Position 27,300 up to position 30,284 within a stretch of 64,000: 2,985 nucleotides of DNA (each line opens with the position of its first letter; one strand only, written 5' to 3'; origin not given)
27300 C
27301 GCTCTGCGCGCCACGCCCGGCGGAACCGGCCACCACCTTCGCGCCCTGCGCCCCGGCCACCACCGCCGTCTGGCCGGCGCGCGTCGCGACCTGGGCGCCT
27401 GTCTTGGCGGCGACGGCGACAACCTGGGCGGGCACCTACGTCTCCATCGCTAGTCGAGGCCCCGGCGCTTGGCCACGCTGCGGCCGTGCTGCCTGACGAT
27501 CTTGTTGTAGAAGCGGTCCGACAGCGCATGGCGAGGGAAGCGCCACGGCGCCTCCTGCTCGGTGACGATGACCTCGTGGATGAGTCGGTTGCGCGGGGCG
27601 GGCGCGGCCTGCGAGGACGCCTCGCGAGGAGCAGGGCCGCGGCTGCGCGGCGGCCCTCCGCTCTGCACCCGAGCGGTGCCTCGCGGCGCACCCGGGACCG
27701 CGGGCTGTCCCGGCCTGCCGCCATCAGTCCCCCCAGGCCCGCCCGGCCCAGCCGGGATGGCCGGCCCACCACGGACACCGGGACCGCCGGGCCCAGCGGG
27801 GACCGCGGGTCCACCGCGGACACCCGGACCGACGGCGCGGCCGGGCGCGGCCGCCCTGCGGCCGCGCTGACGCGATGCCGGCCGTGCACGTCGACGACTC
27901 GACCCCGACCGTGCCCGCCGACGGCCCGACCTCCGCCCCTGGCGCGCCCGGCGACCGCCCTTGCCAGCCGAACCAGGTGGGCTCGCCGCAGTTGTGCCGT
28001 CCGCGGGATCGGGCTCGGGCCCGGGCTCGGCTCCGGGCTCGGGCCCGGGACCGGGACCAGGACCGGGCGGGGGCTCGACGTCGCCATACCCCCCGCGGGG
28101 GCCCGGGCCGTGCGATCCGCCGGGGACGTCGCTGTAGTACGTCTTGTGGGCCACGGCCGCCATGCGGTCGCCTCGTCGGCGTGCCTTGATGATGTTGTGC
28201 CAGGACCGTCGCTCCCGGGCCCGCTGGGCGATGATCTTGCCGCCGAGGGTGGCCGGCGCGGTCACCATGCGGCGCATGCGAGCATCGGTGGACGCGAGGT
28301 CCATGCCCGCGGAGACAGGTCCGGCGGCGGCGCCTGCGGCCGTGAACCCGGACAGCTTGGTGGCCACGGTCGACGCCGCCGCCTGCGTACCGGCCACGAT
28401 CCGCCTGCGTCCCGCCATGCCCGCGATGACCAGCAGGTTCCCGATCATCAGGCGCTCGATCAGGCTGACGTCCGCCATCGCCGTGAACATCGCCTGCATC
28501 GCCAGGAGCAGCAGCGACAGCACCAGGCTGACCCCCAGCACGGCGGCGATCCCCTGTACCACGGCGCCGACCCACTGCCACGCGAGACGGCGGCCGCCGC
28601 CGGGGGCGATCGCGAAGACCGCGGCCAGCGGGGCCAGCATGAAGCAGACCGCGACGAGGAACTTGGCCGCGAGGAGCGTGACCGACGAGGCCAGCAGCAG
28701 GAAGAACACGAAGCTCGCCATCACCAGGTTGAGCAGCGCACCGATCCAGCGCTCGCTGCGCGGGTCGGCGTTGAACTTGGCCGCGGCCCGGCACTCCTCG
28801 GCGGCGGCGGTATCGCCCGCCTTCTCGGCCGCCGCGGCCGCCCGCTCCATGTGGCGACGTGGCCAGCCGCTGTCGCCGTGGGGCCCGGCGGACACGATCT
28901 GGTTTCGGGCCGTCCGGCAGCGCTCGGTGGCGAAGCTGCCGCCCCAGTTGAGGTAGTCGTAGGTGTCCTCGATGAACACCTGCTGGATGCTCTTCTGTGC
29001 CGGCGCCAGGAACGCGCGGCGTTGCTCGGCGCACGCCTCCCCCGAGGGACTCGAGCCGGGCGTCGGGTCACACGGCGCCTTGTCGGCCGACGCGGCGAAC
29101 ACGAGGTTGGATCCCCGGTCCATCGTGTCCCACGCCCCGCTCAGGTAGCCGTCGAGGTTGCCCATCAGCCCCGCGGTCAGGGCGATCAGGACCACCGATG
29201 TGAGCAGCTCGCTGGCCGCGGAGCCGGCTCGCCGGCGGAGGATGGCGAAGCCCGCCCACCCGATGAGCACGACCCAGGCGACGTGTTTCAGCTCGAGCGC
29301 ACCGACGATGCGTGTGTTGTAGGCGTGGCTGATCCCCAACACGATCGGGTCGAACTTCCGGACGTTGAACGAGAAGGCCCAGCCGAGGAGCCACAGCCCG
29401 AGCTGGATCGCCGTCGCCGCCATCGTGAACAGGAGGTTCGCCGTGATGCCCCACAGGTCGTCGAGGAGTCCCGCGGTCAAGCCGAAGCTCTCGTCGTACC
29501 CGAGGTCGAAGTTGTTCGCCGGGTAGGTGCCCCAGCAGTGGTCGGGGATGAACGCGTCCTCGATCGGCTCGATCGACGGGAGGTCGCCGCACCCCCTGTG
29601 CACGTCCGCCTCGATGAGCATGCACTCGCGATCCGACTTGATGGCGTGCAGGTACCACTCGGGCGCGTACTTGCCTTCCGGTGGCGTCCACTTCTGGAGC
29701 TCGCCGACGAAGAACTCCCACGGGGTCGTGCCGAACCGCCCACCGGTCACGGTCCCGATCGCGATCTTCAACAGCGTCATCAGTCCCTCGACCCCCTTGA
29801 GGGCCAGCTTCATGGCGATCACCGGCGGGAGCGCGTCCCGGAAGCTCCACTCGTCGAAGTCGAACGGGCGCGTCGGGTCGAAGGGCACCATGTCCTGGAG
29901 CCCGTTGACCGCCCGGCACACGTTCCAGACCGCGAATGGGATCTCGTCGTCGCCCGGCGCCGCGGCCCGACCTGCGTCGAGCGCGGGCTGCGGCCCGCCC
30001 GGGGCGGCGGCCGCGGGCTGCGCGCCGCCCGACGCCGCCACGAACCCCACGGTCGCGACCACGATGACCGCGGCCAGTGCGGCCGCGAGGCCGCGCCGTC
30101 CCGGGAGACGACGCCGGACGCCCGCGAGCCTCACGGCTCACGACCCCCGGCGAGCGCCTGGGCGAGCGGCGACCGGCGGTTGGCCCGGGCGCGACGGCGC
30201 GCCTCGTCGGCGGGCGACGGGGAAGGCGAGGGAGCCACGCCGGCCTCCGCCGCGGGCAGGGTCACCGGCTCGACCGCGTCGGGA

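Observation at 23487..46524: Tad (type IVc) pilus operon joined to a Gram-positive-type T4SS in one 23-kb co-directional gene train, with no relaxase, integrase or replication gene in view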

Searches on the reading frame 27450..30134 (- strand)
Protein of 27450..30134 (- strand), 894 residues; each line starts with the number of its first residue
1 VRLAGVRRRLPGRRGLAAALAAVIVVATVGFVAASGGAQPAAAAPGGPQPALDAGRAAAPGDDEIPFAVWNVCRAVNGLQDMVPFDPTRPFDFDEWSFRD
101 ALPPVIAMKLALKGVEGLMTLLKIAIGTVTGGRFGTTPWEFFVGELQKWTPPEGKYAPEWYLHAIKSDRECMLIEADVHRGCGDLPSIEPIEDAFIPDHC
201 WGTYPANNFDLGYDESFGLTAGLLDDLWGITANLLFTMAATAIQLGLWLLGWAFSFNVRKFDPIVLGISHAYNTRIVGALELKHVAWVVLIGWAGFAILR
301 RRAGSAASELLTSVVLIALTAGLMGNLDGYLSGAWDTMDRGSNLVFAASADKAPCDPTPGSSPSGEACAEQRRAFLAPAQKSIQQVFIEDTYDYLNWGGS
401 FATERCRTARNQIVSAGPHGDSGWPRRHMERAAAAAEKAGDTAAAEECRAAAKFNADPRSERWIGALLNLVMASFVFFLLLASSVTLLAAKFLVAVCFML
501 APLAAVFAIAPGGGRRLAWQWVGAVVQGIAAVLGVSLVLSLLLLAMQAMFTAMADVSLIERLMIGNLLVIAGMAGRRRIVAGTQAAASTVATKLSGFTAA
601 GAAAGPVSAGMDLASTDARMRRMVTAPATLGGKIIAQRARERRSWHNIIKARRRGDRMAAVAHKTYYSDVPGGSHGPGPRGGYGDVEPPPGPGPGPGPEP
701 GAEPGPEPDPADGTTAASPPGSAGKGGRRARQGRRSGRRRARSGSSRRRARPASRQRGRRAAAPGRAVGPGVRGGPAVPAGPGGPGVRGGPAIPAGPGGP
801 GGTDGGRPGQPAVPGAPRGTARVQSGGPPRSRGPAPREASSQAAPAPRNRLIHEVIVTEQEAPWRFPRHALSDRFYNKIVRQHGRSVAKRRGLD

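Call 5: search_protein_families(library=pfam, proteins=[window:27450-30134:-], max_evalue=0.01)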
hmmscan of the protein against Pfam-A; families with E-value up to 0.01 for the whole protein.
window:27450-30134:- (894 aa): 1 family
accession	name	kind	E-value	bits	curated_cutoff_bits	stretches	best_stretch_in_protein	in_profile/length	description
PF04610.19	TrbL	-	4.2e-08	33.7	25.9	1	447-570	94-201/215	TrbL/VirB6 plasmid conjugal transfer protein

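Call 33: search_protein_families(library=ncbifam, proteins=[window:27450-30134:-], max_evalue=0.01)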
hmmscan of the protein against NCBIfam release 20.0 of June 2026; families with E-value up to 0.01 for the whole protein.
window:27450-30134:- (894 aa): 2 families
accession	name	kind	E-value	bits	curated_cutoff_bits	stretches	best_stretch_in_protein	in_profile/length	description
NF045889.1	ICE_Mbov_0396_TM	equivalog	3.1e-05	23.6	70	1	460-575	173-285/306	Mbov_0396 family ICE element transmembrane protein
NF045848.1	MMCAP2_0566_fam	domain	0.0055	16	90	1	466-575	189-296/322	MMCAP2_0566 family conjugal transfer protein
